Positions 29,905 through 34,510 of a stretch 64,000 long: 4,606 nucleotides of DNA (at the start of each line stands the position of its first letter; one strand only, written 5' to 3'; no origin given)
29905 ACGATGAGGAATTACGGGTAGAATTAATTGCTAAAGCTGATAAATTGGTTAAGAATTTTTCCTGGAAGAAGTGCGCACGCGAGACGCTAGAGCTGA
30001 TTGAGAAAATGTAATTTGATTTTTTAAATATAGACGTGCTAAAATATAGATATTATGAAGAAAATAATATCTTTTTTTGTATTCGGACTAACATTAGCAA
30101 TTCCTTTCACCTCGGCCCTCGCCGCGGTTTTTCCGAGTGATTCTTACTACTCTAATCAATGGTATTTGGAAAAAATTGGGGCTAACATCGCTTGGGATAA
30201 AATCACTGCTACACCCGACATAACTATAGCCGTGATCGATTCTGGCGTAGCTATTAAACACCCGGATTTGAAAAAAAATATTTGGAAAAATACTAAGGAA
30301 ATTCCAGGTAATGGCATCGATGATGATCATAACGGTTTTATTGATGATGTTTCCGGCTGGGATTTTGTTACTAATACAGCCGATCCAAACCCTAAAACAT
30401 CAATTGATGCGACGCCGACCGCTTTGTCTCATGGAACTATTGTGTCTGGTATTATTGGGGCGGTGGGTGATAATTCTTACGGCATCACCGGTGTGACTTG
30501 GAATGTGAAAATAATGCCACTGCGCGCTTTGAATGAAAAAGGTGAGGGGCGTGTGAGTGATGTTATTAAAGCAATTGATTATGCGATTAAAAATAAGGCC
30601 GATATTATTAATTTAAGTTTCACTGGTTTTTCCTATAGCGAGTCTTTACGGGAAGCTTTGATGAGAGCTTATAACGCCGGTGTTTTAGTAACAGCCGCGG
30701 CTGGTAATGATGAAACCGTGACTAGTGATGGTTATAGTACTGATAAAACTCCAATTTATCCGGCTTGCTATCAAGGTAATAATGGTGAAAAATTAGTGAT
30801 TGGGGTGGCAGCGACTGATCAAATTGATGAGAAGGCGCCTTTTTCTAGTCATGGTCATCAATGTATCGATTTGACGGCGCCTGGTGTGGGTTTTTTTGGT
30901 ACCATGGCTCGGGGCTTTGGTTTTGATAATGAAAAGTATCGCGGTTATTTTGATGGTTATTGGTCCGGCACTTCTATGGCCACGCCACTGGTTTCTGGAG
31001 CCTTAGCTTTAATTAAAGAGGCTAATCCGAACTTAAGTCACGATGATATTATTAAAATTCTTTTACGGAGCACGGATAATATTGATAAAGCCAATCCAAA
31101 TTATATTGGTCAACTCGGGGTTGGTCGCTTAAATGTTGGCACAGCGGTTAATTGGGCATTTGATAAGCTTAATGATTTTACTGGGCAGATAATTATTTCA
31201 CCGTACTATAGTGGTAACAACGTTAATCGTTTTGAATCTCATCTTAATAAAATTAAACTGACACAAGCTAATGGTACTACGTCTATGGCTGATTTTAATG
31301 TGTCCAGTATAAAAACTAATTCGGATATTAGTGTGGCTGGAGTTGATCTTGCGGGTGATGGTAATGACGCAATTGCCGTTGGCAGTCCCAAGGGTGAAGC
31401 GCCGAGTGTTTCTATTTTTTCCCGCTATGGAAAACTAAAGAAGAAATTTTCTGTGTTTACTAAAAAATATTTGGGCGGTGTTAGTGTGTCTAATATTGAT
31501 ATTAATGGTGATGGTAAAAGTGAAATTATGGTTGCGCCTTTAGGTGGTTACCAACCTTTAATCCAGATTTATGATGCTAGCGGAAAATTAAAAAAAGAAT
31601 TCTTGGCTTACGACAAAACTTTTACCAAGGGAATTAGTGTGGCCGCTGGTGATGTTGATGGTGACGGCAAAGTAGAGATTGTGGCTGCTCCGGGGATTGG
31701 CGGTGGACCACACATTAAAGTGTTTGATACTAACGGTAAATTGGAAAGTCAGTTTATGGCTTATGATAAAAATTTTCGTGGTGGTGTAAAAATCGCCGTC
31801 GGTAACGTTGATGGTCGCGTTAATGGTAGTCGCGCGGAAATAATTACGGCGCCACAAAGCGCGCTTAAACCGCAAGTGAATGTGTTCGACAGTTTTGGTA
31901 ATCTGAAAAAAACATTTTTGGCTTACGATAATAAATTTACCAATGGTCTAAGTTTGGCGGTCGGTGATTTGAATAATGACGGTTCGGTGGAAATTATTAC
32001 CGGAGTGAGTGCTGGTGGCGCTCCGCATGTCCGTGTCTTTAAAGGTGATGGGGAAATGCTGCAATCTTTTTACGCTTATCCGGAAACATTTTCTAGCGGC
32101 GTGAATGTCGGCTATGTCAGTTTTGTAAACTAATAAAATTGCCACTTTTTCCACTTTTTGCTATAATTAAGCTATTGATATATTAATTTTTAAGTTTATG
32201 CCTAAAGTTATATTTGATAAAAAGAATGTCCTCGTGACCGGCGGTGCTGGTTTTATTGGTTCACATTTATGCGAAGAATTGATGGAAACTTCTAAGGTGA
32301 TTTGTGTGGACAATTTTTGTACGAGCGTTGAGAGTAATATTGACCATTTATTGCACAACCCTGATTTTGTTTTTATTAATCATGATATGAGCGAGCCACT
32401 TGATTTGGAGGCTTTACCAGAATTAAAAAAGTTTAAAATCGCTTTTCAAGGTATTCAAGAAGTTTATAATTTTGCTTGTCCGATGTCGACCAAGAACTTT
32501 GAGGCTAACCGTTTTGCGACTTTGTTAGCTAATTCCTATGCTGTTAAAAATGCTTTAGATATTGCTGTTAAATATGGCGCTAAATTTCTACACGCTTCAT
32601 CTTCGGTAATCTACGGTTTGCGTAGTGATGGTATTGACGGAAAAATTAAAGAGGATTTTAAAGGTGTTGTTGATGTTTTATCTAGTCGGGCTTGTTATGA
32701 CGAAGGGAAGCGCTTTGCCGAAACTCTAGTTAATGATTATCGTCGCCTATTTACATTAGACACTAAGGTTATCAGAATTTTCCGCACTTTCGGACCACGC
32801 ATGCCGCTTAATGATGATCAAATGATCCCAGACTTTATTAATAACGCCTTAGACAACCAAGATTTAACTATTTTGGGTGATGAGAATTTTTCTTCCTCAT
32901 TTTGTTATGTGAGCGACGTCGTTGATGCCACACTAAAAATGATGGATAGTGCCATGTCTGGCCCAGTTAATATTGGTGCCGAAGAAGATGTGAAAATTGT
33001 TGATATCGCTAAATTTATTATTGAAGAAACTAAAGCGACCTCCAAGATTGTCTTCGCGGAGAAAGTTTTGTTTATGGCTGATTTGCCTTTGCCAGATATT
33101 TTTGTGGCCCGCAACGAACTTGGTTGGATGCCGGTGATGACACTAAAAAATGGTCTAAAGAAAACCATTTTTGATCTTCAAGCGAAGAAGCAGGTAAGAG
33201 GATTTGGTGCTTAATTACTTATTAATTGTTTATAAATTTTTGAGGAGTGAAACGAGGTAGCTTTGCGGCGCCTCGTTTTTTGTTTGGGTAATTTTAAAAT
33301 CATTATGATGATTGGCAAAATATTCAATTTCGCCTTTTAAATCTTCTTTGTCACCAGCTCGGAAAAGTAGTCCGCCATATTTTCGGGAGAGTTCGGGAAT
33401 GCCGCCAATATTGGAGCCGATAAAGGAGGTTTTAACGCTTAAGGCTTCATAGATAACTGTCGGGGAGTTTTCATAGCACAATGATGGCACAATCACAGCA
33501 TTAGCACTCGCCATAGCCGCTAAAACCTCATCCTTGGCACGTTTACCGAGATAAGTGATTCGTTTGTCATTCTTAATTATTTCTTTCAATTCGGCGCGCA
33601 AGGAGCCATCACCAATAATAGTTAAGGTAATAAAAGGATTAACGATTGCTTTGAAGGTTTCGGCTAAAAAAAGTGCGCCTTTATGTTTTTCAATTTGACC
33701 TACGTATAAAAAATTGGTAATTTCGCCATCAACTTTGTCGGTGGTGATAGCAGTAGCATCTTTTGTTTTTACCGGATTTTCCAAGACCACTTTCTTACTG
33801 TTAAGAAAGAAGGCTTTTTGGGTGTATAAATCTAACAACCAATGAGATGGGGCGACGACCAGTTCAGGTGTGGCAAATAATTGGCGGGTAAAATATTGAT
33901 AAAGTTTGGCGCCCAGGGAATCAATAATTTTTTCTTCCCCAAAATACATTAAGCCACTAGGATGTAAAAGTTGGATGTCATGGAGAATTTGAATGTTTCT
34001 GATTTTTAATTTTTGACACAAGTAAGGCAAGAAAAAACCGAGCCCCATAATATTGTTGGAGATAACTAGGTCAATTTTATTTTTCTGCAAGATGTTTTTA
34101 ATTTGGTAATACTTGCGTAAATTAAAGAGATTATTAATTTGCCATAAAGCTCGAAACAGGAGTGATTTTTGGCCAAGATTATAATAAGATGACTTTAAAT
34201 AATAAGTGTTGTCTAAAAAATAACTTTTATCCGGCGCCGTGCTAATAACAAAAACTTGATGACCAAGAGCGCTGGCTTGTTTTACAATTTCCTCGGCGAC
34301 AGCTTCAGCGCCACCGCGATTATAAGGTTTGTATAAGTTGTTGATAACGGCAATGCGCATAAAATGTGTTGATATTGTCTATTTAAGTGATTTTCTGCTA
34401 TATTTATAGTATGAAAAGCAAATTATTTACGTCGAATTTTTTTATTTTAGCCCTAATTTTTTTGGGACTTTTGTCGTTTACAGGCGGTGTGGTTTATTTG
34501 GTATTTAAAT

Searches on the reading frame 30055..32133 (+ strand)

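Call 95: search_protein_families(library=pfam, proteins=[window:30055-32133:+], max_evalue=0.00001)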
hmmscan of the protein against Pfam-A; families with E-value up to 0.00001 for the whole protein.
window:30055-32133:+ (692 aa): 3 families
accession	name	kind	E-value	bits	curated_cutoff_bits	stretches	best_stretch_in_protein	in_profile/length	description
PF00082.27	Peptidase_S8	-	4.1e-53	181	21.8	1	55-343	3-276/288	Subtilase family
PF13517.12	FG-GAP_3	-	6.7e-13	49.5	26.9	1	482-543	1-60/61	FG-GAP-like repeat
PF01839.29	FG-GAP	-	1.7e-09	37.8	22.1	0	631-655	2-26/37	FG-GAP repeat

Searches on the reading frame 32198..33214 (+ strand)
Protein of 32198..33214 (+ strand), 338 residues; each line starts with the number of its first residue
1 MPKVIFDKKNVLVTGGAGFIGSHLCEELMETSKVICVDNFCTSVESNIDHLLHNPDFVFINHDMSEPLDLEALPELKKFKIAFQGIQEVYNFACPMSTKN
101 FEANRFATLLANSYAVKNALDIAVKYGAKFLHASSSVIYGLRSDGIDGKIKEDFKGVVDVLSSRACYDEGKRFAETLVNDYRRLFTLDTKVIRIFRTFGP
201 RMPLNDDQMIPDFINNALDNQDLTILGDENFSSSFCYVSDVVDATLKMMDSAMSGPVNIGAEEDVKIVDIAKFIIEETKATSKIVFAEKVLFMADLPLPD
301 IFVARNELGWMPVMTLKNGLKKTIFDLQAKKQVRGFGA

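Call 95: search_protein_families(library=pfam, proteins=[window:32198-33214:+], max_evalue=0.00001)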
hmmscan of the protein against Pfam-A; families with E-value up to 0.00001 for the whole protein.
window:32198-33214:+ (338 aa): 6 families
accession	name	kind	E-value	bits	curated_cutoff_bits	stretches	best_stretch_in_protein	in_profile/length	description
PF01370.27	Epimerase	-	1.6e-37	129.6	20.9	1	11-260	1-240/240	NAD dependent epimerase/dehydratase family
PF16363.11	GDP_Man_Dehyd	-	3.1e-33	116.1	27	1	12-323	1-332/332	GDP-mannose 4,6 dehydratase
PF01073.25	3Beta_HSD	-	1.2e-10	41.3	22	1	12-245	1-225/280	3-beta hydroxysteroid dehydrogenase/isomerase family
PF07993.18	NAD_binding_4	-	8.2e-08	32.2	20.1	0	100-196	100-206/258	Male sterility protein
PF02719.21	Polysacc_synt_2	-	9.8e-07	28.7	20.2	0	11-129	1-121/293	Polysaccharide biosynthesis protein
PF04321.23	RmlD_sub_bind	-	3.6e-06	26.7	27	1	10-285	2-238/287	RmlD substrate binding domain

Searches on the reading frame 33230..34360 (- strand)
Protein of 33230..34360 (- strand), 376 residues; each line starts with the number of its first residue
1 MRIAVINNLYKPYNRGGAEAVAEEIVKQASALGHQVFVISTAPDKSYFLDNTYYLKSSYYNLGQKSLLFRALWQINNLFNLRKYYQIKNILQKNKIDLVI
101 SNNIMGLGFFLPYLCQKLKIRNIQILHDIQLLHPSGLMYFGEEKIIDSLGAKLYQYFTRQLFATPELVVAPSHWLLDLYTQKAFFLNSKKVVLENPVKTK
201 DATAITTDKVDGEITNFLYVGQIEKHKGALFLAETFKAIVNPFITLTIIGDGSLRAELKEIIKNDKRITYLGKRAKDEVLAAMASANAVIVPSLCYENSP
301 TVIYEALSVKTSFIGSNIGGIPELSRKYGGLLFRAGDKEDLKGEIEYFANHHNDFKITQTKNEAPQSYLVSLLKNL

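Call 95: search_protein_families(library=pfam, proteins=[window:33230-34360:-], max_evalue=0.00001)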
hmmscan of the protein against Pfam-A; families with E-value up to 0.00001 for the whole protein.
window:33230-34360:- (376 aa): 4 families
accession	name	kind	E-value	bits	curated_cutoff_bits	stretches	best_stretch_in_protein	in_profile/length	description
PF13692.12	Glyco_trans_1_4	-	4.4e-21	76.1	27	1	216-347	3-138/142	Glycosyl transferases group 1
PF00534.26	Glycos_transf_1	-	6.6e-19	68.5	26.4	1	217-350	18-157/172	Glycosyl transferases group 1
PF13439.12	Glyco_transf_4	-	2.7e-14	54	28.5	1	16-199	2-168/170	Glycosyltransferase Family 4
PF13579.12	Glyco_trans_4_4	-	4.6e-06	27.5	29.7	1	16-184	1-146/158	Glycosyl transferase 4-like domain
